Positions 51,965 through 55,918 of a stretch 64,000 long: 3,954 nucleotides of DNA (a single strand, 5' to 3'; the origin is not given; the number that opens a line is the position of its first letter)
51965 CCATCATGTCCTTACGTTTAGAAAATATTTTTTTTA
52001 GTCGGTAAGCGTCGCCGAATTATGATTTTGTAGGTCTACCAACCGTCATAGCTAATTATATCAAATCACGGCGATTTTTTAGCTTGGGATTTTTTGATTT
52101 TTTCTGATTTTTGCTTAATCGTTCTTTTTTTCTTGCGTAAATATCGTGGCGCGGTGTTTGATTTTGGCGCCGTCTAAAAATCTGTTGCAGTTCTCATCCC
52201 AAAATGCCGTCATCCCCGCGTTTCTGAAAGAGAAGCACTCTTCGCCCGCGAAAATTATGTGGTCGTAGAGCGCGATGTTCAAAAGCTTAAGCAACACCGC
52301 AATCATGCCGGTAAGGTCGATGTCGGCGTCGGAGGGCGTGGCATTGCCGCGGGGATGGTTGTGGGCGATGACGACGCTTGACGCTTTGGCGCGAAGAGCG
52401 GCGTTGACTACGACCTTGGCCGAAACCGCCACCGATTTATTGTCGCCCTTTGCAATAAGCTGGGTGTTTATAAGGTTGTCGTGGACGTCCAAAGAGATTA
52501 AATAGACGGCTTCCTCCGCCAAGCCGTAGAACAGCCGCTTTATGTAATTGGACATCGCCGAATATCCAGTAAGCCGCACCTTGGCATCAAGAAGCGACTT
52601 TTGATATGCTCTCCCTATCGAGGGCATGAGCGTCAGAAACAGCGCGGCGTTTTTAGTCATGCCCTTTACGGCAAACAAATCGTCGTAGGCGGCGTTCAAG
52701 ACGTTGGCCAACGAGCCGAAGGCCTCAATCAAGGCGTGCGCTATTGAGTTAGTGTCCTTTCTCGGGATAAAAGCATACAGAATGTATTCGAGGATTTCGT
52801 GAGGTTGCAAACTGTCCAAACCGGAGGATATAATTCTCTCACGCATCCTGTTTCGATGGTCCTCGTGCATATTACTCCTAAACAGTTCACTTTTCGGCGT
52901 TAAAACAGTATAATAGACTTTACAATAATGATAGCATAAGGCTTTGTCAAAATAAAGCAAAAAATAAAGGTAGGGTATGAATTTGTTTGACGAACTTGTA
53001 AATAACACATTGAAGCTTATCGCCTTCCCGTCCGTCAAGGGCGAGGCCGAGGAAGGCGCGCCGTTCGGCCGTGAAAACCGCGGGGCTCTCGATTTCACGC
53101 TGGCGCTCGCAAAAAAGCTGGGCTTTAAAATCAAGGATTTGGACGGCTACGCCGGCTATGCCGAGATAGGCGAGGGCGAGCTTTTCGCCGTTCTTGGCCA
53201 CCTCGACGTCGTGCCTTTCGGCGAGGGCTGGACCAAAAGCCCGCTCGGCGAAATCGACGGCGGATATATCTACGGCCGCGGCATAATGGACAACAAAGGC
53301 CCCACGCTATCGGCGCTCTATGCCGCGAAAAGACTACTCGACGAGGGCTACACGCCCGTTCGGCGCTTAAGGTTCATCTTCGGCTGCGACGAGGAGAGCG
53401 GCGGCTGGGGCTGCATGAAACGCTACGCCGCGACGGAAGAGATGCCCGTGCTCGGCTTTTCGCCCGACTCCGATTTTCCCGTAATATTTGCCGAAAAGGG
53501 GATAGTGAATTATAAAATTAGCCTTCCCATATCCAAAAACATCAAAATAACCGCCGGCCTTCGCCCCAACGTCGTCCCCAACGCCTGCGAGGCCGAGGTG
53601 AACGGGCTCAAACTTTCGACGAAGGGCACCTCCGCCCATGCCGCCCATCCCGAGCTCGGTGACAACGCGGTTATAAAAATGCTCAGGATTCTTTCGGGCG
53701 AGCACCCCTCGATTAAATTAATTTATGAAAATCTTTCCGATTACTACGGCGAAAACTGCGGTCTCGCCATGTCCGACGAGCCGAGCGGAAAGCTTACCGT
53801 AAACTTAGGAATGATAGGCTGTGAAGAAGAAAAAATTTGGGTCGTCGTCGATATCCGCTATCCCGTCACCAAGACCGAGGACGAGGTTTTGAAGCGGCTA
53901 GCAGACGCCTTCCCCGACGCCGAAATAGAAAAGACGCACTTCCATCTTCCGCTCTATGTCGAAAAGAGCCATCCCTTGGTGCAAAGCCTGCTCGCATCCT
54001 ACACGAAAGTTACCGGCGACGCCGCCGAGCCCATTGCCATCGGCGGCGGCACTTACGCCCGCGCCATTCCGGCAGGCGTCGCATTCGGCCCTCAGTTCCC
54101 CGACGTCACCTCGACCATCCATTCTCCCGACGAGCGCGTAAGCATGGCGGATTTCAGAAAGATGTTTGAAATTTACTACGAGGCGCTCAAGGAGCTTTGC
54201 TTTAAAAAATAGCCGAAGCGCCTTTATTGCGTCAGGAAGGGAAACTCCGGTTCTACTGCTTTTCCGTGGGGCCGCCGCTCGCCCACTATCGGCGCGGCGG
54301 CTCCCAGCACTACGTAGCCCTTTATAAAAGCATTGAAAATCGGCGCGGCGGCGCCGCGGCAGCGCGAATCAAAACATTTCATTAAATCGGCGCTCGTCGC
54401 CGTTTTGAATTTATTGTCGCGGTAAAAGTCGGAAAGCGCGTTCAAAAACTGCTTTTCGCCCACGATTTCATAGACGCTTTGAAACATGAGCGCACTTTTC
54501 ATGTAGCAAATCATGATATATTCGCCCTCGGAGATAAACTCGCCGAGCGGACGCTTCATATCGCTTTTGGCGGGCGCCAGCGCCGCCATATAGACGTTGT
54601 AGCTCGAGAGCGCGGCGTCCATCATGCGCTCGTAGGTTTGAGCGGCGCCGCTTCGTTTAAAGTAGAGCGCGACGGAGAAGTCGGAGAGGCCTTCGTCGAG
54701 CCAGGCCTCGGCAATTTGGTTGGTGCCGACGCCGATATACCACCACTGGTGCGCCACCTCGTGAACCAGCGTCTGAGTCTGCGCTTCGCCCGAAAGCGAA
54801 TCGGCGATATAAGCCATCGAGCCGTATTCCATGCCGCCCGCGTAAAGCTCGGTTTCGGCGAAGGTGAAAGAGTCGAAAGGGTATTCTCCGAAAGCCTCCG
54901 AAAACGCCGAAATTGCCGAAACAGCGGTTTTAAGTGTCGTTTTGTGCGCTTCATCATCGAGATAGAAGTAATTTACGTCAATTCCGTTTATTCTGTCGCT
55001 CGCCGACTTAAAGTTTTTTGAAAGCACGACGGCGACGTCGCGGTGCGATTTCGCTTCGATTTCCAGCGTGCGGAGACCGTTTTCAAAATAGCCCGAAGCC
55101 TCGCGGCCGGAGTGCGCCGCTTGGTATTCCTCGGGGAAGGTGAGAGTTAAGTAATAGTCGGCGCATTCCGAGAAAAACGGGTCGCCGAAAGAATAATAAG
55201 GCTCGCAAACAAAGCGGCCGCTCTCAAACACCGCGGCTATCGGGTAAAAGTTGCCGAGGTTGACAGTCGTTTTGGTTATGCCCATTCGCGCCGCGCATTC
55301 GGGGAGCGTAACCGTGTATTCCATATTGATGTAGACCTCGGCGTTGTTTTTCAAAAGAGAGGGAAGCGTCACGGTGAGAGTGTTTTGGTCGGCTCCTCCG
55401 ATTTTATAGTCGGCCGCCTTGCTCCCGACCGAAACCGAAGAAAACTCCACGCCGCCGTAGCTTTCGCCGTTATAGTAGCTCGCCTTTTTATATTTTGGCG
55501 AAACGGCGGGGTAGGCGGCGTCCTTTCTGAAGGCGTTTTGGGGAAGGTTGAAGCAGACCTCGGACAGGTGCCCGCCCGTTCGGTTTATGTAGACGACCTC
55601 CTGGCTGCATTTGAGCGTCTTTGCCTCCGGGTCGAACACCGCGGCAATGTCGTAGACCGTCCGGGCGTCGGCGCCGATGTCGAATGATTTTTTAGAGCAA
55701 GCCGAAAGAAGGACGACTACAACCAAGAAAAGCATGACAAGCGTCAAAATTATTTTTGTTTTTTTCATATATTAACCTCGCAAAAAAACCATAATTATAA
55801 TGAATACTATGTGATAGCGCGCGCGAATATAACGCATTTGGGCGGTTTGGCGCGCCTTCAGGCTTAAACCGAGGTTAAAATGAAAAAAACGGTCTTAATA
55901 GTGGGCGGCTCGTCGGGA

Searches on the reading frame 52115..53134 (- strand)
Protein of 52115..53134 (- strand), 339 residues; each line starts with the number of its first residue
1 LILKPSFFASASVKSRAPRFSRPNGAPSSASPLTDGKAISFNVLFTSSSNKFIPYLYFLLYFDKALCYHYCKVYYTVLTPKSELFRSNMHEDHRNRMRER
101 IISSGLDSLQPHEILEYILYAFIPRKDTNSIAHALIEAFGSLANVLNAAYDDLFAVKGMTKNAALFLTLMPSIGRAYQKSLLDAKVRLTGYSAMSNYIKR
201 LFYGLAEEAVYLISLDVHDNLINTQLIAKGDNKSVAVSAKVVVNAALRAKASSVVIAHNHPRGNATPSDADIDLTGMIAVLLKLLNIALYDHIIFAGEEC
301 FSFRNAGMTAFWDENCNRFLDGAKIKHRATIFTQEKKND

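Call 10: search_protein_families(library=pfam, proteins=[window:52115-53134:-])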
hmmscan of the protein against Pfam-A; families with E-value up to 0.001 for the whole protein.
window:52115-53134:- (339 aa): 3 families
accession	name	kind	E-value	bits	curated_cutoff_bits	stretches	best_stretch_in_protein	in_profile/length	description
PF04002.20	RadC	-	2.6e-31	108.5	22.1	1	192-307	5-120/121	RadC-like JAB domain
PF20582.4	UPF0758_N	-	1.8e-05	25.1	27.1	1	94-162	7-74/77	UPF0758 N-terminal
PF14464.11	Prok-JAB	-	0.00076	19.8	25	0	227-274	49-89/114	Prokaryotic homologs of the JAB domain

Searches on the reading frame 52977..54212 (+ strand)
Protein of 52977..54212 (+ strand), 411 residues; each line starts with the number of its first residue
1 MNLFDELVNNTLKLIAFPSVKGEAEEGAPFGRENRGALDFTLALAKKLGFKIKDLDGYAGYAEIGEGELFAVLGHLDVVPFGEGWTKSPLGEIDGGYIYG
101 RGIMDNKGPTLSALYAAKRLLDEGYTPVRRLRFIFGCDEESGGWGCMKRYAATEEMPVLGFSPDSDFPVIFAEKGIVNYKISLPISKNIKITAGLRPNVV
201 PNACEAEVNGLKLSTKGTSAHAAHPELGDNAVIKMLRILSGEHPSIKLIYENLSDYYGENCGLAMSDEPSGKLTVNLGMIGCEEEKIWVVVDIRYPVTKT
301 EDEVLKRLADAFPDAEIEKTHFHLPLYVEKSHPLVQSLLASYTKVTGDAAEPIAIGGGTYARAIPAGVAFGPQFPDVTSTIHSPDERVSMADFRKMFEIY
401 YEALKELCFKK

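Call 27: search_protein_families(library=pfam, proteins=[window:52977-54212:+])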
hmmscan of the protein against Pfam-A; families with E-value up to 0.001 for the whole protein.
window:52977-54212:+ (411 aa): 3 families
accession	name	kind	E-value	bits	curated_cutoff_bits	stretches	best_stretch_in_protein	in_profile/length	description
PF01546.33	Peptidase_M20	-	4.2e-29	102.4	24.6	1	72-405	2-205/206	Peptidase family M20/M25/M40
PF07687.19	M20_dimer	-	3.4e-05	24.2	21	0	210-311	8-98/107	Peptidase dimerisation domain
PF04389.22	Peptidase_M28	-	4.7e-05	23.6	21.3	1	68-145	13-72/193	Peptidase family M28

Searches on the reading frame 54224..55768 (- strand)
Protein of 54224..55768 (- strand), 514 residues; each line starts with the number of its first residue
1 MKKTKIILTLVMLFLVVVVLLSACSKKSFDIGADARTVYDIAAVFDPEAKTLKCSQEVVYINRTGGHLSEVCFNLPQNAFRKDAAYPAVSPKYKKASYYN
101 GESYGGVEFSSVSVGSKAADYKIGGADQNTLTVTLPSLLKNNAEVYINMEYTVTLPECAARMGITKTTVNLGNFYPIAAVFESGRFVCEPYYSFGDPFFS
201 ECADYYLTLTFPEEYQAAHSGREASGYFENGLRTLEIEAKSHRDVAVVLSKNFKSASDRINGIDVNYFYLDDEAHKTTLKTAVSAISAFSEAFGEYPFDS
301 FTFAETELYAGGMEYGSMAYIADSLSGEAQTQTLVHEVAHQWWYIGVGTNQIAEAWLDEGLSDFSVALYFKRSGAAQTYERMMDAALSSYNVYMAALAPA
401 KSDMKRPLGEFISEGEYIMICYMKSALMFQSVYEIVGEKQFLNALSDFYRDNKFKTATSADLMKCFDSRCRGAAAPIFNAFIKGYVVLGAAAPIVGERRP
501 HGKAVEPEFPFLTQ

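Call 27: search_protein_families(library=pfam, proteins=[window:54224-55768:-])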
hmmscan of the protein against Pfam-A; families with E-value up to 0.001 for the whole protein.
window:54224-55768:- (514 aa): 1 family
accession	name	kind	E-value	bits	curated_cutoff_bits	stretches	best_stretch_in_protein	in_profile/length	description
PF01433.26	Peptidase_M1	-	8.1e-12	45.6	27.7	1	282-467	6-204/218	Peptidase family M1 domain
